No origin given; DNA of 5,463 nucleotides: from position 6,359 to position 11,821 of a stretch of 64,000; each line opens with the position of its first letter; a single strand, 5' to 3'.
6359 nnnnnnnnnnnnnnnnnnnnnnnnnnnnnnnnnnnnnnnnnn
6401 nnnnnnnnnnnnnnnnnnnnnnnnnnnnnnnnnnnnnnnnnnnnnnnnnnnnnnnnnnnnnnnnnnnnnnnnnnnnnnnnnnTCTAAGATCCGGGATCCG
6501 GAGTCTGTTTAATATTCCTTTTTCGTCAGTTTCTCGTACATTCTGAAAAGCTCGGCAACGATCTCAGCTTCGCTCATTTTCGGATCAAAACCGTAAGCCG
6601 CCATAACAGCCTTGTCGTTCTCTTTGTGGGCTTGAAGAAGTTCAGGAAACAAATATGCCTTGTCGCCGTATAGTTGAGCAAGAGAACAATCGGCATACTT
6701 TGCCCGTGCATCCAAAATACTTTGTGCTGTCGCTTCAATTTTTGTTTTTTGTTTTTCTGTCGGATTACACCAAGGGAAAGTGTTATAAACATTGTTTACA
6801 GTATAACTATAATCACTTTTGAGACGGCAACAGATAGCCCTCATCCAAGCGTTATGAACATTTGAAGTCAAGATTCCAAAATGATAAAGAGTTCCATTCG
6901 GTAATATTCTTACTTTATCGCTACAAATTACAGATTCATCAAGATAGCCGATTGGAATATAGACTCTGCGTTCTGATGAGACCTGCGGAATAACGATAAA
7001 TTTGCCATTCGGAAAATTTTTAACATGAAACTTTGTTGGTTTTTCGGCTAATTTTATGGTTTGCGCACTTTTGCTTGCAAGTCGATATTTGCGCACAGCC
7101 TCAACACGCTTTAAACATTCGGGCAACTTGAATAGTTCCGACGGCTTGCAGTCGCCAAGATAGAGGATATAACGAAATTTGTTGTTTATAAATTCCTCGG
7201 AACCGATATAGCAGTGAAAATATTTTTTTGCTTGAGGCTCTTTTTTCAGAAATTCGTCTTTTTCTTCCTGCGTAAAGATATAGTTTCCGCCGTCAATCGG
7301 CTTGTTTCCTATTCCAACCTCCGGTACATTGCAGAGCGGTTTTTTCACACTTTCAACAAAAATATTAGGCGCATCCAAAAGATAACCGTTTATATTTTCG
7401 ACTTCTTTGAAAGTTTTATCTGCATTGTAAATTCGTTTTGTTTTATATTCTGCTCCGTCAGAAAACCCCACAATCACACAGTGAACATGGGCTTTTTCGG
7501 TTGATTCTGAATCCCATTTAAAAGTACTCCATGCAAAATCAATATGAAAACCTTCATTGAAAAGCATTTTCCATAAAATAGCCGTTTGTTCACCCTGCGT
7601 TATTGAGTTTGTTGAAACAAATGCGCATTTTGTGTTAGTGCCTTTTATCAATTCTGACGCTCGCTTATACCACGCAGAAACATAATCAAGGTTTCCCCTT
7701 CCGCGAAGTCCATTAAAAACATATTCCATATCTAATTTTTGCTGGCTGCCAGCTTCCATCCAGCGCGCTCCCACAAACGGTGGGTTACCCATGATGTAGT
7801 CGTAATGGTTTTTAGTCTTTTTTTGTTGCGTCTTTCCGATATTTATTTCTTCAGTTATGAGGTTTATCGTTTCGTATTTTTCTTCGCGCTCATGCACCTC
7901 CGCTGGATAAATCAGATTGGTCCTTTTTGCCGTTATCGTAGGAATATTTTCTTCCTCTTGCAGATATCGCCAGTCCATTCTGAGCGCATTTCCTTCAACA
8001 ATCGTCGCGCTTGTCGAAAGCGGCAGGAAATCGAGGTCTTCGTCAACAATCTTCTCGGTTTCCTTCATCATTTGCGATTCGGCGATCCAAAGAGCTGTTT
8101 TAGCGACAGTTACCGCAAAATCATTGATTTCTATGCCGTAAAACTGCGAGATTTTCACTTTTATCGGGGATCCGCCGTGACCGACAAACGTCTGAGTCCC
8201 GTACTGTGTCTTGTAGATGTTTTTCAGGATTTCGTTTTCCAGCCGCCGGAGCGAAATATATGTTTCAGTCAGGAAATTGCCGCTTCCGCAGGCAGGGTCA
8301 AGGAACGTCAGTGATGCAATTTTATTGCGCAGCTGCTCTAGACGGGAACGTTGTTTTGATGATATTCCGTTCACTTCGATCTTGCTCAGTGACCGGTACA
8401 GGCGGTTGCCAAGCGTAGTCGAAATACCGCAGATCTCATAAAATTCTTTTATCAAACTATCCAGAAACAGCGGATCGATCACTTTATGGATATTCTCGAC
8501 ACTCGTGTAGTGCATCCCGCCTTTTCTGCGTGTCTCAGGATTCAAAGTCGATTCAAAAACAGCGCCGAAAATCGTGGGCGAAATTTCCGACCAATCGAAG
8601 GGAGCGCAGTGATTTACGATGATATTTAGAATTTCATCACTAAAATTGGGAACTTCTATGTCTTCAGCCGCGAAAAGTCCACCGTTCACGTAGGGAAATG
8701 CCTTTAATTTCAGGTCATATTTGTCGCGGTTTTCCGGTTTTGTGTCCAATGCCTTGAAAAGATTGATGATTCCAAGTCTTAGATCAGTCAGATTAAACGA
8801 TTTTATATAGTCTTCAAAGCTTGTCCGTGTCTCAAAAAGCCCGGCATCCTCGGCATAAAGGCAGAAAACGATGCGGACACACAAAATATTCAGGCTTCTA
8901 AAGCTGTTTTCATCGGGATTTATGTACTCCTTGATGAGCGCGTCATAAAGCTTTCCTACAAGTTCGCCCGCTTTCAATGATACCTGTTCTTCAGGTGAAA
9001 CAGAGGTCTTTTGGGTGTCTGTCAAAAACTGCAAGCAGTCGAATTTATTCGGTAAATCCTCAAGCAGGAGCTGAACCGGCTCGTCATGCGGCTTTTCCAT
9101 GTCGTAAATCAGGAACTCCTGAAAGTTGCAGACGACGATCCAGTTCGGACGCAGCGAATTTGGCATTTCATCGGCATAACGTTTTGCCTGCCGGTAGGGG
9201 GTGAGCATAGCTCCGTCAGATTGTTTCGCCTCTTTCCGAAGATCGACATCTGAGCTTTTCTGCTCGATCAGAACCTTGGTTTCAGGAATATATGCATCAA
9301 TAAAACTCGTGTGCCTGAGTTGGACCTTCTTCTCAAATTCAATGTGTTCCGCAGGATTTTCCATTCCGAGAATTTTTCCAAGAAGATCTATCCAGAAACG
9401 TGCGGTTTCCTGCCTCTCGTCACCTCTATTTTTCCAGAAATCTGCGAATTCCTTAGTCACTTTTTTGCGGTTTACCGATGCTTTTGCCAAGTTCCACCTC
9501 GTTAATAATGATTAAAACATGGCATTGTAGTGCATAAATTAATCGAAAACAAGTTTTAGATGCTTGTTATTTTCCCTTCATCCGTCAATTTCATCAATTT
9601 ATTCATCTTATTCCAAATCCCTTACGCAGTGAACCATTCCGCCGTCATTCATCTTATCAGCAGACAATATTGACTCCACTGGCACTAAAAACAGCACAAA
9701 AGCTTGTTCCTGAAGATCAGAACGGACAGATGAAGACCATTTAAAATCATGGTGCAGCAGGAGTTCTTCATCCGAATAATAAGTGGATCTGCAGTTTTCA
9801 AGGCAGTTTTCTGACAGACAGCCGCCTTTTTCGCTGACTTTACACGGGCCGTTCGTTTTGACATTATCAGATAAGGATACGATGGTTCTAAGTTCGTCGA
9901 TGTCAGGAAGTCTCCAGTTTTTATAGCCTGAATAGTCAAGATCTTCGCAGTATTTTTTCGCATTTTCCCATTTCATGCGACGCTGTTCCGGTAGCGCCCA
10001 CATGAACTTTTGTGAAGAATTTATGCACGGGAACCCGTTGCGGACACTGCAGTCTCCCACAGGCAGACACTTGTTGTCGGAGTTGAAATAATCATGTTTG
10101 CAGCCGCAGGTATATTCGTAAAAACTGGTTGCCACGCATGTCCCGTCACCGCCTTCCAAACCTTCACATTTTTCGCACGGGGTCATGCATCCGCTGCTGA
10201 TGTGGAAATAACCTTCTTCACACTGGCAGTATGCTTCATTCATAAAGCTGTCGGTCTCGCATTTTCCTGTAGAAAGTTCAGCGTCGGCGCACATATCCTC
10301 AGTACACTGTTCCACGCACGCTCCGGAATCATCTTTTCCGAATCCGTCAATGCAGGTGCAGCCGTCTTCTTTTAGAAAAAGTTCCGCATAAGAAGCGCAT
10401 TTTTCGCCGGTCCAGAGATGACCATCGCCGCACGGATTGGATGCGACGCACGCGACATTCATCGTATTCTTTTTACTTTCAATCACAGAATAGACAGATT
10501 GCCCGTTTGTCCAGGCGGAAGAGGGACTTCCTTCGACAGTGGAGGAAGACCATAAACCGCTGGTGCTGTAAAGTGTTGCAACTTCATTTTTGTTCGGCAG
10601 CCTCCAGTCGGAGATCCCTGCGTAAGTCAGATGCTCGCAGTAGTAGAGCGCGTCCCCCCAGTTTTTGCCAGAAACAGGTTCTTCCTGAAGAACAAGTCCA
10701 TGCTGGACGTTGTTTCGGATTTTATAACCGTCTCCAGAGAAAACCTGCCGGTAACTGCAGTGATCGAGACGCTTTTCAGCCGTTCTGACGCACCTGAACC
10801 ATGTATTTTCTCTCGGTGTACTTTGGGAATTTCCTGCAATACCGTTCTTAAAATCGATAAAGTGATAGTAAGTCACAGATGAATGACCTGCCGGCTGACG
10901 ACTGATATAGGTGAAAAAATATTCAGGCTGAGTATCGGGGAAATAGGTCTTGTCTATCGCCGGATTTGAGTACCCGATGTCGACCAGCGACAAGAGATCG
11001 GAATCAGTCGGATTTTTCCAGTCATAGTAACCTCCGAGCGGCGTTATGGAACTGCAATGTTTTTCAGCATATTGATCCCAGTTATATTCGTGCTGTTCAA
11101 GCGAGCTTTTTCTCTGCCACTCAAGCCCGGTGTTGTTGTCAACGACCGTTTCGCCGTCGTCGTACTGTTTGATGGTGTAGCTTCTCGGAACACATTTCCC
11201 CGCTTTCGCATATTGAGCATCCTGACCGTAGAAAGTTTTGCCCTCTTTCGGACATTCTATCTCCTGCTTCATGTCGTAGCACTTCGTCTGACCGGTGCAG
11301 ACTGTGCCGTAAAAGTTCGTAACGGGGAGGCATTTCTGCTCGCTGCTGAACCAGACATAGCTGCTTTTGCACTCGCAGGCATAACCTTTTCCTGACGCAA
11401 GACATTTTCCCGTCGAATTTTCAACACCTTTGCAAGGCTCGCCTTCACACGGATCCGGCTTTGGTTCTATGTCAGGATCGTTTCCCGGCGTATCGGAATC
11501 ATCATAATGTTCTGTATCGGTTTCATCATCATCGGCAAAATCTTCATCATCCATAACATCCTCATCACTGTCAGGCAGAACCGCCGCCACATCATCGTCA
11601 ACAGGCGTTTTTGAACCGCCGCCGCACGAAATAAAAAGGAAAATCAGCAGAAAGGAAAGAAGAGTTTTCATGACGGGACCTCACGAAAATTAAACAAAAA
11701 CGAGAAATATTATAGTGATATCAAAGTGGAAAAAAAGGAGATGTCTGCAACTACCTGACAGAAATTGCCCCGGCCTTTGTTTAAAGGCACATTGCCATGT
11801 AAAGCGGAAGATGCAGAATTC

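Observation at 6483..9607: Low-GC MmeI-family Type IIL restriction-modification gene inserted between two DUF1566 lipoprotein genes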

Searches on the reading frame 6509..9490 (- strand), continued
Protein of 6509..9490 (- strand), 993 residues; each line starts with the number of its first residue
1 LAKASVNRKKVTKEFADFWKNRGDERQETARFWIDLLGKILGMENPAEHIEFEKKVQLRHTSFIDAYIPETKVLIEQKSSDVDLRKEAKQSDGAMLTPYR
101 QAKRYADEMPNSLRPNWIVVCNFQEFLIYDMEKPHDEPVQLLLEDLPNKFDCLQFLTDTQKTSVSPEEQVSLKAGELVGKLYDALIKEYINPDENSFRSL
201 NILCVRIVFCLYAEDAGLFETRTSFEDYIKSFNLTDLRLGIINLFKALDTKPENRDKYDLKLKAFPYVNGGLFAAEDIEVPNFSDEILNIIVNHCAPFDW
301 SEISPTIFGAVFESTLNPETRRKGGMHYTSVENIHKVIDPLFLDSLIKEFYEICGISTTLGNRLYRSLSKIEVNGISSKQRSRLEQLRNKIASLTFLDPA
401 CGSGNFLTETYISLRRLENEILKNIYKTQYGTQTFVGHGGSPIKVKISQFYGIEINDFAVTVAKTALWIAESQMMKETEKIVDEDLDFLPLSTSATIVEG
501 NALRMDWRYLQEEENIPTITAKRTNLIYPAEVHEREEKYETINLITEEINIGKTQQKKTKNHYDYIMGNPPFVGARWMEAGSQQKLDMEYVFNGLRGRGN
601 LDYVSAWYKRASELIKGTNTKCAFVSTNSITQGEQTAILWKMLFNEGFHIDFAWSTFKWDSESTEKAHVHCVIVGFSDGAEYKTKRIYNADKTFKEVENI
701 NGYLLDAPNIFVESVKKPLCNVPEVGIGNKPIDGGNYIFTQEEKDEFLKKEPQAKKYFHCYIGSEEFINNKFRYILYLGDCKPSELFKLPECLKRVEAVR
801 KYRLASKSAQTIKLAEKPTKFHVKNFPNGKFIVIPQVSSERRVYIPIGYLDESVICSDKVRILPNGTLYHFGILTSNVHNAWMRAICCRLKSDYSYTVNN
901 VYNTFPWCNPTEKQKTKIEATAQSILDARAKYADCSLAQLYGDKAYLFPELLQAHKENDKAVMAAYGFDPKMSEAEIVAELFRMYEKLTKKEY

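Call 61: search_dna_similar(query=window:6509-9490:-, collection=plasmids, mode=protein, max_rows=10)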
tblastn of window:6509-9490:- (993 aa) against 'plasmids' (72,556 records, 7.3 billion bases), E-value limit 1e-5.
Records with a match: 478; places in all: 509; records where one place covers at least 80% of the query: 252.
Best place of each record, by identity: <60% 478.
By first word of the organism name: Pseudosulfitobacter 46; Acinetobacter 45; Ligilactobacillus 18; Rhodococcus 16; Aeromonas 15; Klebsiella 14; Acetobacter 13; Serratia 13; Deinococcus 11; Corynebacterium 11; and 119 more.
By predicted mobility (MOB-suite, as given by PLSDB): non-mobilizable 244; conjugative 135; mobilizable 99.
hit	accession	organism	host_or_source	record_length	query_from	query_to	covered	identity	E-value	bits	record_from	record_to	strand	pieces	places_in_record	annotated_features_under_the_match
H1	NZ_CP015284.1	Streptococcus salivarius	Homo sapiens,saliva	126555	8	989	99%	49.8%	0e+0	932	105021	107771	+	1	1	DNA methyltransferase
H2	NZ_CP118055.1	Streptococcus anginosus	Homo sapiens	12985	8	943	94%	49.6%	0e+0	897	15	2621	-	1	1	none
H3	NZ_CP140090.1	Lactiplantibacillus plantarum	food,Broad bean paste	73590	6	990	99%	45.5%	0e+0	875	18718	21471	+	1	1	DNA methyltransferase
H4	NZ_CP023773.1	Lactiplantibacillus plantarum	pure culture,Chinese fermented ...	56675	6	990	99%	45.5%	0e+0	874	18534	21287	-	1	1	DNA methyltransferase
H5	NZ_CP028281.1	Lactiplantibacillus plantarum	cell culture,Pickled Green Chili Peppers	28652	6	990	99%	45.5%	0e+0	874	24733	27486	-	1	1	DNA methyltransferase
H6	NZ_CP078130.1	Lactiplantibacillus plantarum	isolate from food,food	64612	6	990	99%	45.5%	0e+0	872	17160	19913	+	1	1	DNA methyltransferase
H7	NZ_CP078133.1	Lactiplantibacillus plantarum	isolated strain,food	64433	6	990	99%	45.5%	0e+0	872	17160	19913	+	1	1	DNA methyltransferase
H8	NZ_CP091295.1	Lactiplantibacillus plantarum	isolate,food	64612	6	990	99%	45.5%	0e+0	872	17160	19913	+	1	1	DNA methyltransferase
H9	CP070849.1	Lactiplantibacillus plantarum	bacterial isolate,Fu-Tsai (Fermented ...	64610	6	990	99%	45.5%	0e+0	872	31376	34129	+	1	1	class I SAM-dependent DNA methyltransferase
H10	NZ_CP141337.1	Lactiplantibacillus plantarum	whole organism,fermented food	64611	6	990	99%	45.5%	0e+0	872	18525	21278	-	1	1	DNA methyltransferase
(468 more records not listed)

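Call 62: search_dna_similar(query=window:6509-9490:-, collection=phages, mode=protein, max_rows=10)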
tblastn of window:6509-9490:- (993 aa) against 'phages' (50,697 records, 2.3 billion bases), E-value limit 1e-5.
Records with a match: 13; places in all: 14; records where one place covers at least 80% of the query: 3.
Best place of each record, by identity: <60% 13.
By first word of the organism name: Halorubrum 3; Bacteriophage 2; Leptospira 2; phage 2; Acinetobacter 2; Ralstonia 1; Synechococcus 1.
By host as written in the record: - 8; Halorubrum sp. 2; Ralstonia solanacearum Race 3, Biovar 1 1; Synechococcus sp. 1; Halorubrum coriense 1.
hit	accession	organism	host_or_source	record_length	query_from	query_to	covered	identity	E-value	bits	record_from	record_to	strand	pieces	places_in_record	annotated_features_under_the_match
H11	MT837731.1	Bacteriophage sp.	human fecal samples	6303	15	738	73%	49.7%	0e+0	699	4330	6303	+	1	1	record has no annotation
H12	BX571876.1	Leptospira phage LE1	-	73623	25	989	97%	36.6%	2e-162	536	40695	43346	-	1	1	unnamed protein product; hypothetical protein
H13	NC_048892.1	Leptospira phage LE1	-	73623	25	989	97%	36.6%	2e-162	536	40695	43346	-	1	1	hypothetical protein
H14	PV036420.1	phage NatCom_9287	human feces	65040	397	992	60%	50.4%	2e-180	588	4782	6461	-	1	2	hypothetical protein (x2)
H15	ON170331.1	Ralstonia phage YO199.nanopore_3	Ralstonia solanacearum Race 3, Biovar 1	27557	107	993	89%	33.8%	9e-146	487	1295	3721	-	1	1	record has no annotation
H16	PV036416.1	phage NatCom_3357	human feces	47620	6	398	40%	49.4%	4e-109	379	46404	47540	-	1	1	hypothetical protein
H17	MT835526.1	Bacteriophage sp.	human fecal samples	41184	19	400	38%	35.6%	3e-40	168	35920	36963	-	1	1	record has no annotation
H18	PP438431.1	Synechococcus phage Ssp-JY41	Synechococcus sp.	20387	97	476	38%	21.2%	9e-7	59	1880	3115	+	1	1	hypothetical protein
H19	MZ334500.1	Halorubrum virus HRTV-26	Halorubrum sp.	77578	266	539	28%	28.7%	3e-14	84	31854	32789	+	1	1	type IIG restriction modification enzyme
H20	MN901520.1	Halorubrum virus Hardycor2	Halorubrum coriense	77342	266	539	28%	28.1%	3e-13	81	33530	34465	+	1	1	N-6 DNA methylase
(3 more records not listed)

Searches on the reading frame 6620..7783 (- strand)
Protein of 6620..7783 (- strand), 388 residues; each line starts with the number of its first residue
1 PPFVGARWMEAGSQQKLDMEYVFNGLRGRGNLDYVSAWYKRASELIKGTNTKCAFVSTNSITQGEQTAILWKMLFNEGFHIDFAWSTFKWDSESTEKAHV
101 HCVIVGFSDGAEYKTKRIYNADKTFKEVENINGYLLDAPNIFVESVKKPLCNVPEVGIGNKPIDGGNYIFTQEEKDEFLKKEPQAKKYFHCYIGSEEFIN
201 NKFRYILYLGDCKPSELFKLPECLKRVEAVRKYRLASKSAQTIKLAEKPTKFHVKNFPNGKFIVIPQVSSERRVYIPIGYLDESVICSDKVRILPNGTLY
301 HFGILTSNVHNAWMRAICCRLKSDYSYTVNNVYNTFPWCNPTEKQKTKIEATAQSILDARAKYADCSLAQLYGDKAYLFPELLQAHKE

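Call 38: find_homologous_proteins(query=window:6620-7783:-)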
Query window:6620-7783:- (388 aa): 7322 proteins with E <= 0.001 among 8000 candidates; the best 120 are listed.
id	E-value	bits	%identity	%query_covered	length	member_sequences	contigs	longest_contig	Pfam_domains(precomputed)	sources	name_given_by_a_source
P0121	1.5e-174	599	68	100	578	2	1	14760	PF02384.23,PF07669.18,PF20466.4,PF20467.4,PF20473.5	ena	-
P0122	6.5e-172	590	66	100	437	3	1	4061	PF20466.4,PF20467.4,PF20473.5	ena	-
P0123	2.1e-166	572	63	100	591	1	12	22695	PF02384.23,PF07669.18,PF20466.4,PF20467.4,PF20473.5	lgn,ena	-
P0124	2.3e-166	572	66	99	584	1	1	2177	PF02384.23,PF07669.18,PF20466.4,PF20467.4,PF20473.5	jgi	jgi:hypothetical protein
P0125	2.8e-166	571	63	100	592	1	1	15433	PF02384.23,PF07669.18,PF20466.4,PF20467.4,PF20473.5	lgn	-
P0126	7.1e-166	570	64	100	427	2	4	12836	PF20466.4,PF20467.4,PF20473.5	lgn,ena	-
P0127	4.2e-165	567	65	100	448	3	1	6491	PF20466.4,PF20467.4,PF20473.5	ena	-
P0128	1.1e-164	566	65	100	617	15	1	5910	PF07669.18,PF20466.4,PF20467.4,PF20473.5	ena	-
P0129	7.0e-164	563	66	99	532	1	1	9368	PF07669.18,PF20466.4,PF20467.4,PF20473.5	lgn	-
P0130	7.3e-164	563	65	100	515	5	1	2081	PF07669.18,PF20466.4,PF20467.4,PF20473.5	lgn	-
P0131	3.1e-163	561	64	100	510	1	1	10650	PF07669.18,PF20466.4,PF20467.4,PF20473.5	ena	-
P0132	3.8e-163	561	65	99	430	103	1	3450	PF20466.4,PF20467.4,PF20473.5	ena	-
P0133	3.1e-162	558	64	100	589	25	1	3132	PF07669.18,PF20466.4,PF20467.4,PF20473.5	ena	-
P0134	4.3e-162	558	64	100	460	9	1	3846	PF20466.4,PF20467.4,PF20473.5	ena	-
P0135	8.7e-162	557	62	100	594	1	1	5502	PF02384.23,PF07669.18,PF20466.4,PF20467.4,PF20473.5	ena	-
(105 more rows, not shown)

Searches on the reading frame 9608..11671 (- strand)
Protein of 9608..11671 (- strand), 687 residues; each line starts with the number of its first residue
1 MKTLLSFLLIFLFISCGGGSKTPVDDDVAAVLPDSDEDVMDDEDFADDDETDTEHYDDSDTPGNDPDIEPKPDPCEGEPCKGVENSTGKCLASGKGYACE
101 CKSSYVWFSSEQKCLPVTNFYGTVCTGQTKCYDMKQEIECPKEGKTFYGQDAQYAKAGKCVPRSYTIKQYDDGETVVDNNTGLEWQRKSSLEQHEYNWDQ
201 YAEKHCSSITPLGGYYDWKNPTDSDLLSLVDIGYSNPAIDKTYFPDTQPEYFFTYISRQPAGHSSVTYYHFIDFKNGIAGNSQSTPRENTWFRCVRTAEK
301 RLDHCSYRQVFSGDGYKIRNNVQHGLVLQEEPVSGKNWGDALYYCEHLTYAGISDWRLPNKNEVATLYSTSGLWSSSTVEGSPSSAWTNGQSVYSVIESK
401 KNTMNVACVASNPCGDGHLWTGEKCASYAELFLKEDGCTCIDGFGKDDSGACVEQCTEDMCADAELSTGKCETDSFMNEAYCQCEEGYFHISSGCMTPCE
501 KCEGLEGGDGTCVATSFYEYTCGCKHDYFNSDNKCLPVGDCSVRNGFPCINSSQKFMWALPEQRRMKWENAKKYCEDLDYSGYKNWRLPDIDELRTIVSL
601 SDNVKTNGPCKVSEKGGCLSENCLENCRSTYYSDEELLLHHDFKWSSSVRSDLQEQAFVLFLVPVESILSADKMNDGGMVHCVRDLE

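Call 5: search_protein_families(library=pfam, proteins=[window:9608-11671:-])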
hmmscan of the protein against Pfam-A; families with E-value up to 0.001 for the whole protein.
window:9608-11671:- (687 aa): 2 families
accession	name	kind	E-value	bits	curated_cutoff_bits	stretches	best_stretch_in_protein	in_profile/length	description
PF07603.17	Lcl_C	-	2.7e-43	147.4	34.9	3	174-296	1-117/117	Lcl C-terminal domain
PF00008.33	EGF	-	0.00018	22.1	21.5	0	509-529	9-29/32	EGF-like domain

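Call 6: search_protein_families(library=ncbifam, proteins=[window:9608-11671:-])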
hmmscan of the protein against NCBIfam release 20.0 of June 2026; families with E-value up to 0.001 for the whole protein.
window:9608-11671:- (687 aa): 0 families

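Call 8: search_protein_families(library=padloc, proteins=[window:9608-11671:-], max_evalue=0.01)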
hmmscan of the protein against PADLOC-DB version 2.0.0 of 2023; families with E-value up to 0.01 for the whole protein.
window:9608-11671:- (687 aa): 0 families
